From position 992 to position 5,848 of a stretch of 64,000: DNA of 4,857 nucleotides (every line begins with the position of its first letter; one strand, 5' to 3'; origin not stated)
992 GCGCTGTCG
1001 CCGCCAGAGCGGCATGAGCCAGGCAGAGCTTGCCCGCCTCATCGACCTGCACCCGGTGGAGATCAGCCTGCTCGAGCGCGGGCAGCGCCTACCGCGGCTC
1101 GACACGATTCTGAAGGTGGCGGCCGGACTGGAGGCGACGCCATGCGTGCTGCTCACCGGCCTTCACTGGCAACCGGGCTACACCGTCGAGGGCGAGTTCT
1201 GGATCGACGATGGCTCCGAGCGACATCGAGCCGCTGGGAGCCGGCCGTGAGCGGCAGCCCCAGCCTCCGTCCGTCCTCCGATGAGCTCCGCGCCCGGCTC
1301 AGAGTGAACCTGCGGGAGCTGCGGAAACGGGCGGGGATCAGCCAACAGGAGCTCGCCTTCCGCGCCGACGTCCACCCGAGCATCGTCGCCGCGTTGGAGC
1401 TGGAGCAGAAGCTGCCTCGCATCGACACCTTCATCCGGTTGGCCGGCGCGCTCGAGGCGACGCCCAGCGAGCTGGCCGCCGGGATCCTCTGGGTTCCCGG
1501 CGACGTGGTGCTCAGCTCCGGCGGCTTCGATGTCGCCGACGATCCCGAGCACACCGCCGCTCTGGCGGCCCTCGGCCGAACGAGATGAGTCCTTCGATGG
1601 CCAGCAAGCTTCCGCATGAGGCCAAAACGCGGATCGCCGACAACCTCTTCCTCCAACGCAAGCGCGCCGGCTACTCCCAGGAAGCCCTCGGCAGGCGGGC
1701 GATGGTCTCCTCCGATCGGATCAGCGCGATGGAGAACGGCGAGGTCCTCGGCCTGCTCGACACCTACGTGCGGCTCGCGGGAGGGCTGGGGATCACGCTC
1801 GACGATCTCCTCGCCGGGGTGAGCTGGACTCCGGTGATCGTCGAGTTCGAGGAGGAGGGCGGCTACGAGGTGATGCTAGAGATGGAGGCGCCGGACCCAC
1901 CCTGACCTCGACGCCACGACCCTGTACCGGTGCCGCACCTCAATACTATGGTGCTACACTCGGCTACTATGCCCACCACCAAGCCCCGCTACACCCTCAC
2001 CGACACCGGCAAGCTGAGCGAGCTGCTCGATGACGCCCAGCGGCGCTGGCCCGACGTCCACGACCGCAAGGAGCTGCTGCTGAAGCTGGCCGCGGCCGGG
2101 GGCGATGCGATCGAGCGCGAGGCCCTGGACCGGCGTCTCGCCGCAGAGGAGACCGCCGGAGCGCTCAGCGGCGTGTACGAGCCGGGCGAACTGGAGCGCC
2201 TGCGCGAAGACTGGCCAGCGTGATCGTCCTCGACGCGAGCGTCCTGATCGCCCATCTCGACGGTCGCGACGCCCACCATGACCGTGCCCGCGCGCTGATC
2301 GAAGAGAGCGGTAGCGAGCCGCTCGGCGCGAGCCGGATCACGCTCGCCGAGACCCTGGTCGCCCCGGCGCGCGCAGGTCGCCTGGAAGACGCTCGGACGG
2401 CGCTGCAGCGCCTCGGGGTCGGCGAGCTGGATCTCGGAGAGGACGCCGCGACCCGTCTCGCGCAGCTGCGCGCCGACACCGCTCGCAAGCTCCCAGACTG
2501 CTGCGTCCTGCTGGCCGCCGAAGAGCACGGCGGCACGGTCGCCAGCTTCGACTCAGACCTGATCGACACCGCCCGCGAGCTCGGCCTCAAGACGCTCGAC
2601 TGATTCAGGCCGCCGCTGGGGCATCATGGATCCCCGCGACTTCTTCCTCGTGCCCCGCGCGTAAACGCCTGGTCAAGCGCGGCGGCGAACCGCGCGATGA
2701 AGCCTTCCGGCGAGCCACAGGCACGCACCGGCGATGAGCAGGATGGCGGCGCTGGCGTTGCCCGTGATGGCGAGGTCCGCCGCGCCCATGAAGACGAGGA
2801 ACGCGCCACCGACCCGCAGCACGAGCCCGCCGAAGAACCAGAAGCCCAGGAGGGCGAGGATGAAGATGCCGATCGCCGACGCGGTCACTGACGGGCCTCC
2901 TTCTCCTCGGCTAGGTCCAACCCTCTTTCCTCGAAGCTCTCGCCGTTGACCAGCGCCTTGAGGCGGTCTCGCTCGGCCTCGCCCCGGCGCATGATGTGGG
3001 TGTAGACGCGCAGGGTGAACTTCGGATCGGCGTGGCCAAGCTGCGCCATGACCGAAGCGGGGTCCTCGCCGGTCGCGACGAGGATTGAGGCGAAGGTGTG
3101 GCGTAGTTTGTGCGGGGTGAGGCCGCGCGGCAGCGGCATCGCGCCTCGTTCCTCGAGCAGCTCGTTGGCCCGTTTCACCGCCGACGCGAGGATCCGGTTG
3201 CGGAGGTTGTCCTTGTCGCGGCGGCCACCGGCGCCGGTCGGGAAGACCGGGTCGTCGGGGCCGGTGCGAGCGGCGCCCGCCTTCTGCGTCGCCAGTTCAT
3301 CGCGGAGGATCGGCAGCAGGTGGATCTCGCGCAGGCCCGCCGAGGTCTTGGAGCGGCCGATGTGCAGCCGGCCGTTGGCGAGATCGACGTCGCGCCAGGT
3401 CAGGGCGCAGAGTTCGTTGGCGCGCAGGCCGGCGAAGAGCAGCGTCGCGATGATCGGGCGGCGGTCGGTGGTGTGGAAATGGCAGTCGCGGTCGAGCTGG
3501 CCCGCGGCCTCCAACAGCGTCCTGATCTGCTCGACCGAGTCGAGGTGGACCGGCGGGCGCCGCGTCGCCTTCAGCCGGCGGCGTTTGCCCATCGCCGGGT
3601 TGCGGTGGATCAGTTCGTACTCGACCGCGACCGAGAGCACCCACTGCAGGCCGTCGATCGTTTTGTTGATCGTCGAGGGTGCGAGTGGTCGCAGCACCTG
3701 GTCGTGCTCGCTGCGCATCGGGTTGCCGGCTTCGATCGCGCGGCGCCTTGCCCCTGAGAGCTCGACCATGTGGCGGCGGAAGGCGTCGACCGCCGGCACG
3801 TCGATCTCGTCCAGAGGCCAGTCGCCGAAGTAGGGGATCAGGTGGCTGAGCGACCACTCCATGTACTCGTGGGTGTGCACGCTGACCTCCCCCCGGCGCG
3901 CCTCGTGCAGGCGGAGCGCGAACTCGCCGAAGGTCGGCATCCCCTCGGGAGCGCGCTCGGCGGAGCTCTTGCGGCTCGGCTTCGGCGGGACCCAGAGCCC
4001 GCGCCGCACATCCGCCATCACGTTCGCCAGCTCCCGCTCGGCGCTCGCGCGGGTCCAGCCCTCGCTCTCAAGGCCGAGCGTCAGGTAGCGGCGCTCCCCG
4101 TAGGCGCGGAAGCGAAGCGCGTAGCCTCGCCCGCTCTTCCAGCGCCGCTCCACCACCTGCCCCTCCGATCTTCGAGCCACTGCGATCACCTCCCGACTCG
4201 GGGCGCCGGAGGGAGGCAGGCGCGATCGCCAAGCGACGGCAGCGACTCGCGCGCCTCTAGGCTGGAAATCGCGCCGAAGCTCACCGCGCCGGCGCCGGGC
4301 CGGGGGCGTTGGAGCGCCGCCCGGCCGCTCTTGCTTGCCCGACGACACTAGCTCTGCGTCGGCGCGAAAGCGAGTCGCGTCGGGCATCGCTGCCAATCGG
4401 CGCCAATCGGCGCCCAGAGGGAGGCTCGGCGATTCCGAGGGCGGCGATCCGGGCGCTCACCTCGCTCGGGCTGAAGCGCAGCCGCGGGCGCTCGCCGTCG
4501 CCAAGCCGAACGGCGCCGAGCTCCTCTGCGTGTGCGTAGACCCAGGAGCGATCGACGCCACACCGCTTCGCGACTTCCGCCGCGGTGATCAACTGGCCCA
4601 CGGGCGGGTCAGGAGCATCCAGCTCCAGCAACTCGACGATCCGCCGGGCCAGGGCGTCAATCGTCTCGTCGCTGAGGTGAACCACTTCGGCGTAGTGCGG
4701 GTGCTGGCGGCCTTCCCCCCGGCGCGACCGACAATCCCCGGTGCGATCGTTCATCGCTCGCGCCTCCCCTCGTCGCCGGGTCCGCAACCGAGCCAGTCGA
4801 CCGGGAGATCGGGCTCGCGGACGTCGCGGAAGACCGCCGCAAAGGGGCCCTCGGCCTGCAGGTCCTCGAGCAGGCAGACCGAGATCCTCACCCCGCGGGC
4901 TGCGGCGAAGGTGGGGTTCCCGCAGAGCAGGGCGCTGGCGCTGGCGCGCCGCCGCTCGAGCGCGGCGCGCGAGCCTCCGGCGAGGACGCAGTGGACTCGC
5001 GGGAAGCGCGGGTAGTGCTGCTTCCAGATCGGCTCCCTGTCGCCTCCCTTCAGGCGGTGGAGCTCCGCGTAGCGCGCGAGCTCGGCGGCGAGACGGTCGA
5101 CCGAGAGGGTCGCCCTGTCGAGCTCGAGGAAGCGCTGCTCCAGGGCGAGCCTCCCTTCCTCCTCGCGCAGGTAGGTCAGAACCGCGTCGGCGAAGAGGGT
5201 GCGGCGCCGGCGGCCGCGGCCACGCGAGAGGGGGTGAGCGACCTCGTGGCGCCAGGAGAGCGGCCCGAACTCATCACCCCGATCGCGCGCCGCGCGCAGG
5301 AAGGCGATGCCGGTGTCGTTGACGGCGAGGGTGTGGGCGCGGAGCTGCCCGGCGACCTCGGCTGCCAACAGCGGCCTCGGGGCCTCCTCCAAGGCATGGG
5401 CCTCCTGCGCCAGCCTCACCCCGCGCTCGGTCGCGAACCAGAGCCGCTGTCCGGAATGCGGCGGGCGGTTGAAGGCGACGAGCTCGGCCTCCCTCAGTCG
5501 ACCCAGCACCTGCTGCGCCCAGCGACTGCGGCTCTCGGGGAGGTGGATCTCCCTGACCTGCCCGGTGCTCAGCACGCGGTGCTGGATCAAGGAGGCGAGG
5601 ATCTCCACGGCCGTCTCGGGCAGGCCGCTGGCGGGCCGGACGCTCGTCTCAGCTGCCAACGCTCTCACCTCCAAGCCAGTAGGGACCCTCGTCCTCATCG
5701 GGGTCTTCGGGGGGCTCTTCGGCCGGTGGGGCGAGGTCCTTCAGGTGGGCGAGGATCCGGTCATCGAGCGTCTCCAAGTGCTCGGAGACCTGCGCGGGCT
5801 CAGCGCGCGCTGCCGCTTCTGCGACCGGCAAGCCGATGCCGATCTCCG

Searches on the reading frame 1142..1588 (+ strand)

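Call 39: search_protein_families(library=pfam, proteins=[window:1142-1588:+], max_evalue=0.001)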
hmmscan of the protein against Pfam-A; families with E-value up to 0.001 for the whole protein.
window:1142-1588:+ (148 aa): 3 families
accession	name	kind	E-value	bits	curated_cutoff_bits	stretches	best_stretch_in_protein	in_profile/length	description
PF01381.28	HTH_3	-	3.7e-11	43.3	23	1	57-111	1-55/55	Helix-turn-helix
PF13560.12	HTH_31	-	1.5e-08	35.3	27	1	53-113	2-63/64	Helix-turn-helix domain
PF12844.13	HTH_19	-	1.4e-07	31.7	30.2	1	56-114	3-61/64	Helix-turn-helix domain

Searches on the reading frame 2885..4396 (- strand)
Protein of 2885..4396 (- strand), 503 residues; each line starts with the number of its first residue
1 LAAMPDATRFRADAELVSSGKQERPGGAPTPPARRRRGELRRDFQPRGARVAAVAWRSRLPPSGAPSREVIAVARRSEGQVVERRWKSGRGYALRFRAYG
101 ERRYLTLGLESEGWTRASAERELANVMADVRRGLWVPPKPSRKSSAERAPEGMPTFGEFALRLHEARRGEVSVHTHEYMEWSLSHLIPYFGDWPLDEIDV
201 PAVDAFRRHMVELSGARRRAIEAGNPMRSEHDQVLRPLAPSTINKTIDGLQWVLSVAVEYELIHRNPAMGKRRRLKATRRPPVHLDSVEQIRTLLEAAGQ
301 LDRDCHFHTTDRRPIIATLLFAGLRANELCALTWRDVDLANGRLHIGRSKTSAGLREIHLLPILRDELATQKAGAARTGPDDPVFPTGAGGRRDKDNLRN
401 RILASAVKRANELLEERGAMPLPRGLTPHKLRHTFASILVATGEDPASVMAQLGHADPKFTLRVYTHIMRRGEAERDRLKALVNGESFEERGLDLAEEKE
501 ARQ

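Call 39: search_protein_families(library=pfam, proteins=[window:2885-4396:-], max_evalue=0.001)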
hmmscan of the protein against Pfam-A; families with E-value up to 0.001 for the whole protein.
window:2885-4396:- (503 aa): 3 families
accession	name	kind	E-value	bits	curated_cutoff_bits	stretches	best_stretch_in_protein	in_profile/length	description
PF00589.27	Phage_integrase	-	2.6e-20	73.3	27.1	1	289-468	6-168/172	Phage integrase family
PF13102.12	Phage_int_SAM_5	-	0.0005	20.8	22.3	1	156-267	2-92/98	Phage integrase SAM-like domain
PF22022.2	Phage_int_M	-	0.00065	20.3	27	0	156-210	1-56/96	Phage integrase central domain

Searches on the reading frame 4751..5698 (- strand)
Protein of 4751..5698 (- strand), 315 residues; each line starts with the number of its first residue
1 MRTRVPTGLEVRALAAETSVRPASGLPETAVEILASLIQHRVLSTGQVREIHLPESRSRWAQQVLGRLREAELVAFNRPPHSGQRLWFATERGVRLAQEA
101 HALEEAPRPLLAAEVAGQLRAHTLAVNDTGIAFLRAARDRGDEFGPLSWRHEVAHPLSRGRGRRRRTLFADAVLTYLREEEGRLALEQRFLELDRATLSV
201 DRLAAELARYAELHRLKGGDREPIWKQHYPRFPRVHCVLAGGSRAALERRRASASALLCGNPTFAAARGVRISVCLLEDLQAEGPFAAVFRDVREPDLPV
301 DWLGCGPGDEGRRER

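Call 39: search_protein_families(library=pfam, proteins=[window:4751-5698:-], max_evalue=0.001)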
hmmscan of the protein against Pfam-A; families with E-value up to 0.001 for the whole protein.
window:4751-5698:- (315 aa): 1 family
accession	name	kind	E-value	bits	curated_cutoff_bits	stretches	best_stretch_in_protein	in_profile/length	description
PF13814.12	Replic_Relax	-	7.8e-24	85.3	25.3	1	34-217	1-178/191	Replication-relaxation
